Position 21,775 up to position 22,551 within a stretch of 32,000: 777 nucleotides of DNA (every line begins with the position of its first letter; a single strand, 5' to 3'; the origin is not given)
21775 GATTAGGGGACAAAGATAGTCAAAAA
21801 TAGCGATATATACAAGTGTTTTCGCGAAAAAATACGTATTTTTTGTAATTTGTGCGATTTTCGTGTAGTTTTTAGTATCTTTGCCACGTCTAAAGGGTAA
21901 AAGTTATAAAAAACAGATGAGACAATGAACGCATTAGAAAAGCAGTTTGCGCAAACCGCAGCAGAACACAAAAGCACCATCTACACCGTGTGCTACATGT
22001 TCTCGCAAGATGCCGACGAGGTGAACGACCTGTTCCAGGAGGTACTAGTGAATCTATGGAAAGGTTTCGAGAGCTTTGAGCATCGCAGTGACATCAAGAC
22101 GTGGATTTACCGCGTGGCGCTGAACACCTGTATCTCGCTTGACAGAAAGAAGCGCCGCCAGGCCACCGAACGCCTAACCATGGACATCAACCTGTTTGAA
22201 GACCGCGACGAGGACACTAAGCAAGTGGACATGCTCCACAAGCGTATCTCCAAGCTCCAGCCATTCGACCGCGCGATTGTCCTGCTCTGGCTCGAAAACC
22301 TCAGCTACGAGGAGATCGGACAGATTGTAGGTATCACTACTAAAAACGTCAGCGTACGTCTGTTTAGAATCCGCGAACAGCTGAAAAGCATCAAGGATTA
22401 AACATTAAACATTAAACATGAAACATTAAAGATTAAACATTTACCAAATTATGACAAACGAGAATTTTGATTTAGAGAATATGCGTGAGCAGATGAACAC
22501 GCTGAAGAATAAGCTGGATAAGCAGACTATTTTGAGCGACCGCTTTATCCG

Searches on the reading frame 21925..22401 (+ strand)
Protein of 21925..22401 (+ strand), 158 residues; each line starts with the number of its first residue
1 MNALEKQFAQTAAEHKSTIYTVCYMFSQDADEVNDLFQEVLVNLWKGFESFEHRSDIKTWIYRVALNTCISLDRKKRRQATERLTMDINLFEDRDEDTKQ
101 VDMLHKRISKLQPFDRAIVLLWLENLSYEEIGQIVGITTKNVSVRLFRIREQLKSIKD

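Call 37: search_protein_families(library=pfam, proteins=[window:21925-22401:+], max_evalue=0.001)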
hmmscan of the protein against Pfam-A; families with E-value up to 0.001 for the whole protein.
window:21925-22401:+ (158 aa): 3 families
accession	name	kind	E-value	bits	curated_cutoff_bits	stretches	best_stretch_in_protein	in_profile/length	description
PF04542.20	Sigma70_r2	-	2e-13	50.3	24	1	14-78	4-70/71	Sigma-70 region 2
PF08281.18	Sigma70_r4_2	-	2.5e-09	37.1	25.7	1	103-153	3-54/54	Sigma-70, region 4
PF04545.22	Sigma70_r4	-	2.4e-06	27.4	24.1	1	117-154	12-49/50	Sigma-70, region 4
